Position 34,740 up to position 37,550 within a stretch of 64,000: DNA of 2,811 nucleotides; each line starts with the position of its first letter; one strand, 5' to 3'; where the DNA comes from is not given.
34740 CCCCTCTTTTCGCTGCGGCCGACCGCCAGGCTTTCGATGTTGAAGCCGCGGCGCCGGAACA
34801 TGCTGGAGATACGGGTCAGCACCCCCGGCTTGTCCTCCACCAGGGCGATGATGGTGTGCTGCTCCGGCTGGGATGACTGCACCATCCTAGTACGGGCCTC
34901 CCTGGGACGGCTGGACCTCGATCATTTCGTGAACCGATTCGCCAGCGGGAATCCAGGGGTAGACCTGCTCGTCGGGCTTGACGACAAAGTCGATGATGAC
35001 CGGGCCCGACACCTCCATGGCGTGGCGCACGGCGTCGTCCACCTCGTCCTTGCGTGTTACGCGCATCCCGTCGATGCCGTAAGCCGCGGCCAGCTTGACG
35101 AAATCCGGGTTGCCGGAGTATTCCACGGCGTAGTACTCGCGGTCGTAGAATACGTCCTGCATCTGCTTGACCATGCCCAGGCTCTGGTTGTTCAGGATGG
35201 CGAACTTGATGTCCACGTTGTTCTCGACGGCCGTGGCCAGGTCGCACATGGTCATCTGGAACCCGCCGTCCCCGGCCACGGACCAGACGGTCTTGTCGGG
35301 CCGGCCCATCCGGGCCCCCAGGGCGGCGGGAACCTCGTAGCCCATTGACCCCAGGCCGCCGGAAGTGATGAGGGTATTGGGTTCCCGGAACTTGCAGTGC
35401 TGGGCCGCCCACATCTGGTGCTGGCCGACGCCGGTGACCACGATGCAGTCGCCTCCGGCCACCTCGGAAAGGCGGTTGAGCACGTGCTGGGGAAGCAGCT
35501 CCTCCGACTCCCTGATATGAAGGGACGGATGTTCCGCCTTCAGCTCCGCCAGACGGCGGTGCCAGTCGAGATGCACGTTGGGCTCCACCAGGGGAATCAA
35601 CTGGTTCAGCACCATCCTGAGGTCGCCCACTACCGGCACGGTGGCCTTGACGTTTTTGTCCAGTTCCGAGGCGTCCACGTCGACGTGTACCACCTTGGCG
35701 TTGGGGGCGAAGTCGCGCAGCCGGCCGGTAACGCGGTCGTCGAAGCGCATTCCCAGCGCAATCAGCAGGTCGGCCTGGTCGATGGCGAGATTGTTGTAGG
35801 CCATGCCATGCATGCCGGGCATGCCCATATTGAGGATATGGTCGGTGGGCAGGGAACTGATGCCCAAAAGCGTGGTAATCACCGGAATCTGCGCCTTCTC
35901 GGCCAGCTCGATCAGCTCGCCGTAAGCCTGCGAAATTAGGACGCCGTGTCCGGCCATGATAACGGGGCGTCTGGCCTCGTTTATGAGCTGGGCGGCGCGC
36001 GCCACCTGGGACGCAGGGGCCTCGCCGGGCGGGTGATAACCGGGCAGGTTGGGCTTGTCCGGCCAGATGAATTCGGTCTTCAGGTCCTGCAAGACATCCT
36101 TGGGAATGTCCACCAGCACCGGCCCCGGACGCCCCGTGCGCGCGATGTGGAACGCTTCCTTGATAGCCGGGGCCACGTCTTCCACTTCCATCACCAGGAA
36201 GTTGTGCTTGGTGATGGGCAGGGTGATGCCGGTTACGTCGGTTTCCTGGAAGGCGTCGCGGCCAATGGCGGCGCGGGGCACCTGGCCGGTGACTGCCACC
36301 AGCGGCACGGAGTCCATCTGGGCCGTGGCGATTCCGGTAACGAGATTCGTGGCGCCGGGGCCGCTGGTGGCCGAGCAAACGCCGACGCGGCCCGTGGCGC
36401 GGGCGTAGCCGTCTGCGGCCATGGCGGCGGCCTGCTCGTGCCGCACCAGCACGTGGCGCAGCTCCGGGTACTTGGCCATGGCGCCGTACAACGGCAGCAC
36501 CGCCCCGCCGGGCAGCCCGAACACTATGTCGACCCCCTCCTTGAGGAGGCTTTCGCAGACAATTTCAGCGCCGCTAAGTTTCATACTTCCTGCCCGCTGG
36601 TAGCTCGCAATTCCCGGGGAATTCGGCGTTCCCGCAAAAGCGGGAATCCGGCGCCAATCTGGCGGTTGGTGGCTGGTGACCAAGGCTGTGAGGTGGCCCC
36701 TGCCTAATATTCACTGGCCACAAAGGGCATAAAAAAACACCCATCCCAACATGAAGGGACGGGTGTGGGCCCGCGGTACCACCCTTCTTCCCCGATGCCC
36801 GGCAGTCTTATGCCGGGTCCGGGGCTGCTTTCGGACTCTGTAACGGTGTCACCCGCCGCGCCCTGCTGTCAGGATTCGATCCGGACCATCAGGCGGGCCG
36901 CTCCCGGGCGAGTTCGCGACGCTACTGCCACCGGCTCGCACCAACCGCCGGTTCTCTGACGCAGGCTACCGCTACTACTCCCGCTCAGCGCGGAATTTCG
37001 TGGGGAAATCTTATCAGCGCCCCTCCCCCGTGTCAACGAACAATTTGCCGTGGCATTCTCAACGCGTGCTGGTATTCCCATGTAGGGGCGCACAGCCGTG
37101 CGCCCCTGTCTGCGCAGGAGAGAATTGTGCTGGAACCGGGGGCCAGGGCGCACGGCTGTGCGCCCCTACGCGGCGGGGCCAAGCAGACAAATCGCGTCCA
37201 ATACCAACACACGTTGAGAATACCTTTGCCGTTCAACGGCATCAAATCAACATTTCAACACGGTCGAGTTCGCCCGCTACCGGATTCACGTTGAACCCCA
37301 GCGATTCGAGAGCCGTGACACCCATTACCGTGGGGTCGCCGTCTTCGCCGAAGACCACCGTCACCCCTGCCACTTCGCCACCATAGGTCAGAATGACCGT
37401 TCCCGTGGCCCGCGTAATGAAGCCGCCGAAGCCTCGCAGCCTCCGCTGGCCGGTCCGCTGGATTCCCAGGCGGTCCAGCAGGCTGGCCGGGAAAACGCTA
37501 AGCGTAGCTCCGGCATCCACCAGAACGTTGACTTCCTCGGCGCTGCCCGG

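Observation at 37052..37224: The ~40-bp core of the MITE occurs in both orientations relative to its arms, suggesting an inversion between internal inverted repeats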

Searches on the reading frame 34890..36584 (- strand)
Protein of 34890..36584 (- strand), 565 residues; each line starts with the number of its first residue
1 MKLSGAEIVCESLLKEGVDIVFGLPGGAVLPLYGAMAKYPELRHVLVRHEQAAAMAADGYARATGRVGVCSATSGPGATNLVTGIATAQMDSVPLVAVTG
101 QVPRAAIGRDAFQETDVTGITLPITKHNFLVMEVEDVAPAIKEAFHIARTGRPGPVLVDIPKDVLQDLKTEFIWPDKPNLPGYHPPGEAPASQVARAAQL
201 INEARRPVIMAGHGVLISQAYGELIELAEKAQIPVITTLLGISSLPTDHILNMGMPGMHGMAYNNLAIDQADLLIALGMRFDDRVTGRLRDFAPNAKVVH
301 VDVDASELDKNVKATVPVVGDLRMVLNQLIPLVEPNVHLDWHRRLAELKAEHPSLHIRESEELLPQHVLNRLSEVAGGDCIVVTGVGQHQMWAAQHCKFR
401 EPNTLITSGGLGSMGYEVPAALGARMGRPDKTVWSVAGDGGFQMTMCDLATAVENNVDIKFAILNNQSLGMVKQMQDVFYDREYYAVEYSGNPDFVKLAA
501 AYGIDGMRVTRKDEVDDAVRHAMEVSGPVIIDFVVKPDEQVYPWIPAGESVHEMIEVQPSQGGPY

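Call 43: find_encoding_contigs(protein=window:34890-36584:-, flank=3000, max_places=10)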
Protein window:34890-36584:- (565 aa): 1 contig read that carries it; 1 place shown.
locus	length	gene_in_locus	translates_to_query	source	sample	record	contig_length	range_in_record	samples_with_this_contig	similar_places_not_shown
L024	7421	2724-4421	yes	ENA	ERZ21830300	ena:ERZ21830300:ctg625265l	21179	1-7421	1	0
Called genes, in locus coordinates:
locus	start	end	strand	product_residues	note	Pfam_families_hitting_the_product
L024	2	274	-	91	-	?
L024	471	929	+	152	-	-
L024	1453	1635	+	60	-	-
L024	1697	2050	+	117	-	PF13650:Asp_protease_2, PF13975:gag-asp_proteas (weak)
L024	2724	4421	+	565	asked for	PF02776:TPP_enzyme_N, PF00205:TPP_enzyme_M, PF02775:TPP_enzyme_C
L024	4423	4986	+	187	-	PF01842:ACT, PF22629:ACT_AHAS_ss, PF13710:ACT_5, PF10369:ALS_ss_C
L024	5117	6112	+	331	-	PF02826:2-Hacid_dh_C (weak), PF03446:NAD_binding_2 (weak), PF03807:F420_oxidored (weak), PF07991:KARI_N, PF01450:KARI_C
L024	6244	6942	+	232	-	PF05685:Uma2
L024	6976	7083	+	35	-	-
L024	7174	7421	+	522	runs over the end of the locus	PF00682:HMGL-like, PF22617:HCS_D2, PF08502:LeuA_dimer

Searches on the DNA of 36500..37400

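Call 79: search_rna_families(source=window, start=36900, end=37400, threshold=evalue, max_evalue=1)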
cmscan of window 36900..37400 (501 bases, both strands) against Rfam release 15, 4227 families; matches with E-value up to 1: 12.
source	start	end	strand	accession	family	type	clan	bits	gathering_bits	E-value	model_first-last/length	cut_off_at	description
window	36900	36997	-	RF00230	T-box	Cis-reg; leader;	-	55.1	93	2.2e-11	1-103/219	3'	T-box leader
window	37080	37171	+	RF03703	mir-3622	Gene; miRNA;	-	34.7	78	0.00012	1-84/84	no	mir-3622 microRNA precursor family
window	37085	37165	+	RF03451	mir-3188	Gene; miRNA;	-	22.4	93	0.3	1-86/86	no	mir-3188 microRNA precursor family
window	37078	37175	+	RF00922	mir-673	Gene; miRNA;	-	22.2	100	0.14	1-83/83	no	mir-673 microRNA precursor family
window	37084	37167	+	RF03412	mir-1915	Gene; miRNA;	-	22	95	0.5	1-73/73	no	mir-1915 microRNA precursor family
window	37091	37161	+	RF04248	MIR7486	Gene; miRNA;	-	21.7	67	0.28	1-87/87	no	MIR7486 microRNA precursor family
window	37081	37170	+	RF03443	mir-2131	Gene; miRNA;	-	20.3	92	0.27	1-89/89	no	mir-2131 microRNA precursor family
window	37085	37166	-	RF00907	mir-941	Gene; miRNA;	-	19.8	60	0.93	1-72/72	no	mir-941 microRNA precursor family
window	37077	37172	-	RF00922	mir-673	Gene; miRNA;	-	19.2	100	0.81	1-83/83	no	mir-673 microRNA precursor family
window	37082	37111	+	RF02066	STnc320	Gene; sRNA;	-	18.6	50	0.6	20-49/55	no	Salmonella enterica sRNA STnc320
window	37084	37107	-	RF02066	STnc320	Gene; sRNA;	-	17.9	50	0.9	22-45/55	no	Salmonella enterica sRNA STnc320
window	37248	37336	-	RF00002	5_8S_rRNA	Gene; rRNA;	CL00112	12.6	42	0.59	1-154/154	no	5.8S ribosomal RNA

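Call 83: search_rna_families(source=window, start=36500, end=37060, threshold=gathering)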
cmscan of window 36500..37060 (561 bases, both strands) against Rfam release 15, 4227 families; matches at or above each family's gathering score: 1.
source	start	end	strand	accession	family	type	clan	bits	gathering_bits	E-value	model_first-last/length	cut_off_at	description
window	36752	36997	-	RF00230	T-box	Cis-reg; leader;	-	98.7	93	1.5e-22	1-219/219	no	T-box leader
